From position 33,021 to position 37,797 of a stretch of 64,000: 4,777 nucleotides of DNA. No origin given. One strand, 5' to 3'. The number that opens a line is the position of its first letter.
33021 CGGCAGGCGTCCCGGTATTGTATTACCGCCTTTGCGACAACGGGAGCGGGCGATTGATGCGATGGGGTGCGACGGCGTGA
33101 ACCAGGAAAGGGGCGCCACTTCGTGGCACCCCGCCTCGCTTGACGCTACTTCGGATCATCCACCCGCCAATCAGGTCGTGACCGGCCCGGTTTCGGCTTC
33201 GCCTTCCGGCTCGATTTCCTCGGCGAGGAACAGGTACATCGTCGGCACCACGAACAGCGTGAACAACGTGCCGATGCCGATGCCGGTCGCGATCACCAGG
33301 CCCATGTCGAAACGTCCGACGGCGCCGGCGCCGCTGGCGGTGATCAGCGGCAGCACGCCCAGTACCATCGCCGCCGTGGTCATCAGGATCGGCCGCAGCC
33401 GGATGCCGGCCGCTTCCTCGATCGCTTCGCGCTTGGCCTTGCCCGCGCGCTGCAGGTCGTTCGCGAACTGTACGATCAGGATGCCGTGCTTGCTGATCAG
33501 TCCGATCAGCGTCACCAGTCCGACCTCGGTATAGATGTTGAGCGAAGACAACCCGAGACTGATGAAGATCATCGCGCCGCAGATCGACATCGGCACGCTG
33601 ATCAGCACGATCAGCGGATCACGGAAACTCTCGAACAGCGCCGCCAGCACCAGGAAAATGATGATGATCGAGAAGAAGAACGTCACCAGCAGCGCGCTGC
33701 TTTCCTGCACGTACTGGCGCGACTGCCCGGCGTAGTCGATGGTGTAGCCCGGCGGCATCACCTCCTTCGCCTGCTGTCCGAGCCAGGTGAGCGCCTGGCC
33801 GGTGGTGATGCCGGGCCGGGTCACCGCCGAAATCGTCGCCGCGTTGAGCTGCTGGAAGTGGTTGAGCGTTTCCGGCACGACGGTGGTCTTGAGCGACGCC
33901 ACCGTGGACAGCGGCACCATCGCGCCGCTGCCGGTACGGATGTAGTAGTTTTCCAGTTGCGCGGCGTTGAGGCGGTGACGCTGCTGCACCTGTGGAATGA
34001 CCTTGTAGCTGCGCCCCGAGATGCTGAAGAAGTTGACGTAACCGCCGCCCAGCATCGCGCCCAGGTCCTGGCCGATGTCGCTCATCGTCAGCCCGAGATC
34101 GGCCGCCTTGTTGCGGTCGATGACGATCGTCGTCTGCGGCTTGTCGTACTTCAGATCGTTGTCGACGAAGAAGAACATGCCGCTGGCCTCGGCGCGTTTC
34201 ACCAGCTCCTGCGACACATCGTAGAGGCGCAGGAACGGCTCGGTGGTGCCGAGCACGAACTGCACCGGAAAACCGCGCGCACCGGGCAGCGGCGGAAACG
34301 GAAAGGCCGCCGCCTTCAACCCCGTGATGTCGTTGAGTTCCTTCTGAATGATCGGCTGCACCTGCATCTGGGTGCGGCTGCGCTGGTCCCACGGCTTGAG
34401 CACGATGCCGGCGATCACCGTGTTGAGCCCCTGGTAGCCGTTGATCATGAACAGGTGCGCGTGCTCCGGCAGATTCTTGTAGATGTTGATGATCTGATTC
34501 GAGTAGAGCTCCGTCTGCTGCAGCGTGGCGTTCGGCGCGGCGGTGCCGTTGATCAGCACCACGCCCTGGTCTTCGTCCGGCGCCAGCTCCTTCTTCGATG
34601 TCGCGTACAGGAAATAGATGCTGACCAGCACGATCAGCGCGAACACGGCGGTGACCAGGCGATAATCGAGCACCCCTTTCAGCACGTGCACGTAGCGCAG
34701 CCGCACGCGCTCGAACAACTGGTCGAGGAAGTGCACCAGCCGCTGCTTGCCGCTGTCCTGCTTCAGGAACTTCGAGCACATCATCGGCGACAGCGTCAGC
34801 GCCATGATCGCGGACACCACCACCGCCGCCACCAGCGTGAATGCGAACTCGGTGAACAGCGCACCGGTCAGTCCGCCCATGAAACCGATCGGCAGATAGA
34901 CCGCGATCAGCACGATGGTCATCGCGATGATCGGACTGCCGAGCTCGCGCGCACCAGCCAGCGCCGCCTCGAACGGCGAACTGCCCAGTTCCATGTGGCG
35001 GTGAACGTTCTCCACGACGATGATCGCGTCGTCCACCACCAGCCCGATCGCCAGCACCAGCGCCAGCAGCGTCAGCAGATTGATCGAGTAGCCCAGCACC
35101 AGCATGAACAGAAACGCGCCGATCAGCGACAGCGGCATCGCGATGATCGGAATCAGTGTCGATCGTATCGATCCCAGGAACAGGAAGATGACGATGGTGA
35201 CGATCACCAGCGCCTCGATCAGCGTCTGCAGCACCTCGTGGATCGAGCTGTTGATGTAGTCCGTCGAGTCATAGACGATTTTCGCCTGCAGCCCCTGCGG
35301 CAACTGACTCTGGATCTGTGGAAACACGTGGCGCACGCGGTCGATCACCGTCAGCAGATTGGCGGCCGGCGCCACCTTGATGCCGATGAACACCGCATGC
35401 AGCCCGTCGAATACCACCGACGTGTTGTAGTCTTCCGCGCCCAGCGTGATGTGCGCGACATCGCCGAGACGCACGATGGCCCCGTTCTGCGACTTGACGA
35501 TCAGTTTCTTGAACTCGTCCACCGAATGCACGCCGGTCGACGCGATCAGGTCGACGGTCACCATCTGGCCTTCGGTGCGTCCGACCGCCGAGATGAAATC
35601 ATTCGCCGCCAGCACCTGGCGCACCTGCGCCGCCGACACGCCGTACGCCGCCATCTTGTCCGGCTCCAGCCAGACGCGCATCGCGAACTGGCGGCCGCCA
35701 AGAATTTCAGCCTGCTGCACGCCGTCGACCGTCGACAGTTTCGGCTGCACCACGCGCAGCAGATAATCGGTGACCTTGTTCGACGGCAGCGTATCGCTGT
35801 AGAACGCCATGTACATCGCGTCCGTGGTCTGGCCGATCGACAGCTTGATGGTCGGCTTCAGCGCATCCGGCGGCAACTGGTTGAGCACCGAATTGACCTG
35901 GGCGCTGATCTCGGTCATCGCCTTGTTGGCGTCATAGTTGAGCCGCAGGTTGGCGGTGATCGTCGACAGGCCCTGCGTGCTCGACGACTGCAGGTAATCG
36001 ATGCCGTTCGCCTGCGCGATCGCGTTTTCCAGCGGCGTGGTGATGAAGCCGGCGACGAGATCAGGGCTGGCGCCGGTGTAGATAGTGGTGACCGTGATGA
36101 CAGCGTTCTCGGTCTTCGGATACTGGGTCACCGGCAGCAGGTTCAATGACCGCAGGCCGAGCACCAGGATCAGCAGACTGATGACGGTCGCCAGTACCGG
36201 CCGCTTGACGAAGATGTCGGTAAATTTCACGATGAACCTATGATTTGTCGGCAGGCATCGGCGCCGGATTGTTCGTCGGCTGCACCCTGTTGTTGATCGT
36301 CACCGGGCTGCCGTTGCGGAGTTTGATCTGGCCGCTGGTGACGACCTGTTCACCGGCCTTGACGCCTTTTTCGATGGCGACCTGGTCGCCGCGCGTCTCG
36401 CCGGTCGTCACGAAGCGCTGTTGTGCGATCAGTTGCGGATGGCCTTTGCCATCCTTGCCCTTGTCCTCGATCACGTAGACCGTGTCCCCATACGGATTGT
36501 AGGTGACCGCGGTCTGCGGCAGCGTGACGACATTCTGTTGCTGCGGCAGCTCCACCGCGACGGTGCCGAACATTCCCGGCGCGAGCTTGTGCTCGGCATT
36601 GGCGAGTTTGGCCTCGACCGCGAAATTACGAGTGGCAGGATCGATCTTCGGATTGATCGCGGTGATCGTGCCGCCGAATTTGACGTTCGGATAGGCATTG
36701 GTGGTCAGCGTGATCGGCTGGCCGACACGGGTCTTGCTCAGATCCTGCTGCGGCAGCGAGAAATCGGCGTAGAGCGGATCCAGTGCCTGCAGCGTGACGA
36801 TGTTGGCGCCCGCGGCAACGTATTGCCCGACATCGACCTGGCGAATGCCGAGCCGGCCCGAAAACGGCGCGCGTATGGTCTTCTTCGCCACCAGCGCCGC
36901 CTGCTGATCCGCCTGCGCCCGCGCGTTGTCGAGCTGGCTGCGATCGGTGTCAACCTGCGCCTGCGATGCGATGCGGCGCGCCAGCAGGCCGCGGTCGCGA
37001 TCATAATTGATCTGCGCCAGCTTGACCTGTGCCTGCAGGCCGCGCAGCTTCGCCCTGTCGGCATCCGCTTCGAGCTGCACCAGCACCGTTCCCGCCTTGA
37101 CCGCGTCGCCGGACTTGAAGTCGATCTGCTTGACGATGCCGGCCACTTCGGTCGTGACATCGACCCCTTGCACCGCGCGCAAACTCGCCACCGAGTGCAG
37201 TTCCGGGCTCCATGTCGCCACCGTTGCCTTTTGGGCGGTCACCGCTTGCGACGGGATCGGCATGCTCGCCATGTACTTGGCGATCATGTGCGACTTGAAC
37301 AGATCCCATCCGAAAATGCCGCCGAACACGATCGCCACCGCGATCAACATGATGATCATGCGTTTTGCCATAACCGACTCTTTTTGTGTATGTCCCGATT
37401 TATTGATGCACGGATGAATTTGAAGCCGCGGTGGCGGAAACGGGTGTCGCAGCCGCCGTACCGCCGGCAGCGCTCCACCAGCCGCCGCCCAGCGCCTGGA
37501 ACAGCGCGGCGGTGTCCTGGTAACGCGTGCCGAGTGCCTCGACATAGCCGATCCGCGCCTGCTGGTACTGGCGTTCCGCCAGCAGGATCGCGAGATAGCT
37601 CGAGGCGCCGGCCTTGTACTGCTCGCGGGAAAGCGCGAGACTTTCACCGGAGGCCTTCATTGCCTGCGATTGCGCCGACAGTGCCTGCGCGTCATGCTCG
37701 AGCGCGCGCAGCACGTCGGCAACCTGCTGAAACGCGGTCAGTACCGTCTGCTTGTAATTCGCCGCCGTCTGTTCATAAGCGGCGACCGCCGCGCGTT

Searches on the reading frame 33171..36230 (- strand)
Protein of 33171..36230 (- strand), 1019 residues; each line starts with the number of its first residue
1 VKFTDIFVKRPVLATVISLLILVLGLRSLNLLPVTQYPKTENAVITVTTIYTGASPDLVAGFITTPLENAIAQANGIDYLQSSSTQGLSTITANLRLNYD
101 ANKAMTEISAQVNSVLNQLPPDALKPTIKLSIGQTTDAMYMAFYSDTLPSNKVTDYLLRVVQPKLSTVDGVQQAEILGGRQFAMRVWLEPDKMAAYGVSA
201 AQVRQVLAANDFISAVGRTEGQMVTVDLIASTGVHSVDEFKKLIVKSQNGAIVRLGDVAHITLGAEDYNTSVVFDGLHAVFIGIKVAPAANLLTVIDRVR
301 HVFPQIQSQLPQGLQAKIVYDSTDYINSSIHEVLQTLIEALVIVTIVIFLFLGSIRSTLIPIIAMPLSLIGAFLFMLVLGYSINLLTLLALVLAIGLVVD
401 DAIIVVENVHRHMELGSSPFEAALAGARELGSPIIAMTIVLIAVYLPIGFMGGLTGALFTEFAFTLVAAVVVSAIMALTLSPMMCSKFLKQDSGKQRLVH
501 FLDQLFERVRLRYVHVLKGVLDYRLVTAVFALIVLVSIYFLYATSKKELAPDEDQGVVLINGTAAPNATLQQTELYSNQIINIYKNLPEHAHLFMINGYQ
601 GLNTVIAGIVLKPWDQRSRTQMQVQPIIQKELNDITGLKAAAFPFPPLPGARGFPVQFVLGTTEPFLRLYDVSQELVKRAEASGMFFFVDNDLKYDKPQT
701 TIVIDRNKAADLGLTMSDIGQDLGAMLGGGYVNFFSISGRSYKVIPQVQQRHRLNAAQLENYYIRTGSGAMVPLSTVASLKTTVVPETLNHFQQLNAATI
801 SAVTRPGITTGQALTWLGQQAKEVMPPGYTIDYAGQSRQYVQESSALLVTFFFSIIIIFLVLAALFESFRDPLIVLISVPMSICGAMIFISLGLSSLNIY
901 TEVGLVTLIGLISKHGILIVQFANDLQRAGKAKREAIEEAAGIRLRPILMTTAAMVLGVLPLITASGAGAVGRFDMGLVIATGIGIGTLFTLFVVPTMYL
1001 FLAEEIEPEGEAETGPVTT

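Call 26: search_protein_families(library=pfam, proteins=[window:33171-36230:-], max_evalue=0.001)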
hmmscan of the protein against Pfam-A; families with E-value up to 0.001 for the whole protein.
window:33171-36230:- (1019 aa): 2 families
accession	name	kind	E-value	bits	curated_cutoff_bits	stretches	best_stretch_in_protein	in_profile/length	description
PF00873.25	ACR_tran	-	1.7e-263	877.3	28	1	4-1002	2-1020/1021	AcrB/AcrD/AcrF family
PF03176.21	MMPL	-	1.2e-09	38.1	20.5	2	822-1005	115-305/333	MMPL family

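Call 69: search_protein_families(library=ncbifam, proteins=[window:33171-36230:-], max_evalue=1e-10)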
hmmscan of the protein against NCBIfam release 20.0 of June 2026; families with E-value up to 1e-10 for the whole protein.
window:33171-36230:- (1019 aa): 11 families
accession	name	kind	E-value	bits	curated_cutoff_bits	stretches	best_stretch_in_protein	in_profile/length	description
NF007133.0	PRK09579.1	equivalog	0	1264.8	1763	1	1-1010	1-1010/1017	multidrug efflux RND transporter permease subunit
NF033617.1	RND_permease_2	subfamily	0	1203.7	1250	1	4-1003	1-1008/1009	multidrug efflux RND transporter permease subunit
NF000282.2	RND_permease_1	subfamily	8.4e-252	838.4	1250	1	6-1002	3-1027/1029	multidrug efflux RND transporter permease subunit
TIGR00915.1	2A0602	subfamily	2.1e-227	757.6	940.35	1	4-1008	2-1034/1050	efflux RND transporter permease subunit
NF007798.0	PRK10503.1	equivalog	1.5e-170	569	1584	1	6-1002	15-1022/1040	MdtB/MuxB family multidrug efflux RND transporter permease subunit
NF007842.1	PRK10555.1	equivalog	1.7e-169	565.8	1854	1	5-1002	3-1026/1036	multidrug efflux RND transporter permease AcrD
NF007905.0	PRK10614.1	equivalog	3.2e-165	551.5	1774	1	1-1003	1-1009/1025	multidrug efflux RND transporter permease subunit MdtC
NF007131.0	PRK09577.1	equivalog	8.9e-165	550.1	1768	1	6-1004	4-1024/1045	multidrug efflux RND transporter permease subunit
NF011706.2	PRK15127.1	equivalog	8.5e-163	543.7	2150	1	5-1001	3-1028/1049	multidrug efflux RND transporter permease subunit AcrB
NF000037.1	RND_perm_OqxB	exception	3.3e-156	521.8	2200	1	1-1003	1-1035/1050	multidrug efflux RND transporter permease subunit OqxB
TIGR00914.1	2A0601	subfamily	8e-105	351.6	701.45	2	13-620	15-640/1051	CusA/CzcA family heavy metal efflux RND transporter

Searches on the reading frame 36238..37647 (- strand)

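Call 26: search_protein_families(library=pfam, proteins=[window:36238-37647:-], max_evalue=0.001)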
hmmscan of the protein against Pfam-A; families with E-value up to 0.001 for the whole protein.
window:36238-37647:- (469 aa): 3 families
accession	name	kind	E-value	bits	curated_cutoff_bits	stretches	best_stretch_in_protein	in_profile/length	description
PF16576.10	HlyD_D23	-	5e-27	95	30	1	162-360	20-213/214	Barrel-sandwich domain of CusB or HlyD membrane-fusion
PF13437.12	HlyD_3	-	1.1e-20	74.8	22.2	1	257-358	1-106/106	HlyD family secretion protein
PF00364.28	Biotin_lipoyl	-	0.0001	22.5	22.1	0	162-192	43-73/73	Biotin-requiring enzyme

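Call 69: search_protein_families(library=ncbifam, proteins=[window:36238-37647:-], max_evalue=1e-10)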
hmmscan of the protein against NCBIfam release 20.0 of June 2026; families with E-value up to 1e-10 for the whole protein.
window:36238-37647:- (469 aa): 16 families
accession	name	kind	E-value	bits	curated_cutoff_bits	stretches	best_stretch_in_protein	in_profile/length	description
TIGR01730.1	RND_mfp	subfamily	1.2e-82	277.4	94.9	1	136-451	1-321/322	efflux RND transporter periplasmic adaptor subunit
TIGR00999.1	8a0102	subfamily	3.2e-34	118.3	319.3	1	180-441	1-268/271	CzcB/NccB family metal efflux transporter periplasmic adaptor subunit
NF008589.1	PRK11556.1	equivalog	1.8e-31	109.4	391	1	129-451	55-387/392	MdtA/MuxA family multidrug efflux RND transporter periplasmic adaptor subunit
NF007362.0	PRK09859.1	equivalog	1.7e-22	80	738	1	162-446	62-366/385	multidrug transporter subunit MdtE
NF033138.2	RND-peri-MexC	equivalog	2.5e-22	79.5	625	1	125-452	30-372/375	MexC family multidrug efflux RND transporter periplasmic adaptor subunit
TIGR00998.1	8a0101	subfamily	5.1e-19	68.4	390.8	1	254-333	203-283/334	EmrA/EmrK family multidrug efflux transporter periplasmic adaptor subunit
NF011604.1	PRK15030.1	equivalog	5.5e-18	65.1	765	1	158-453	62-377/397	multidrug efflux RND transporter periplasmic adaptor subunit AcrA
NF033834.1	RND_adapt_MexA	exception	2.1e-17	63.3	750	1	129-447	33-356/373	multidrug efflux RND transporter periplasmic adaptor subunit MexA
NF045680.1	DiMtlExpIhpB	equivalog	3.3e-14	52.6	450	0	255-437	137-308/326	divalent metal ion exporter adaptor subunit IhpB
NF007132.1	PRK09578.1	equivalog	1.9e-13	49.9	512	0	335-466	268-389/396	MexX/AxyX family multidrug efflux RND transporter periplasmic adaptor subunit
NF008606.0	PRK11578.1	equivalog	3.3e-13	49.5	342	1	94-438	8-363/371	macrolide transporter subunit MacA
NF007303.0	PRK09783.1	subfamily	8.6e-13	47.5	390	1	154-441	121-390/414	copper/silver efflux system membrane fusion protein CusB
NF045904.1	RND-peri-MexE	equivalog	9.5e-12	44.5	714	1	153-452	55-369/390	multidrug efflux RND transporter periplasmic adaptor subunit MexE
NF007785.0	PRK10476.1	equivalog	1.1e-11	44.2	376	0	232-334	185-287/347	multidrug transporter subunit MdtN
TIGR01843.1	type_I_hlyD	subfamily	1.4e-11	44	208.65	0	169-221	51-103/422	HlyD family type I secretion periplasmic adaptor subunit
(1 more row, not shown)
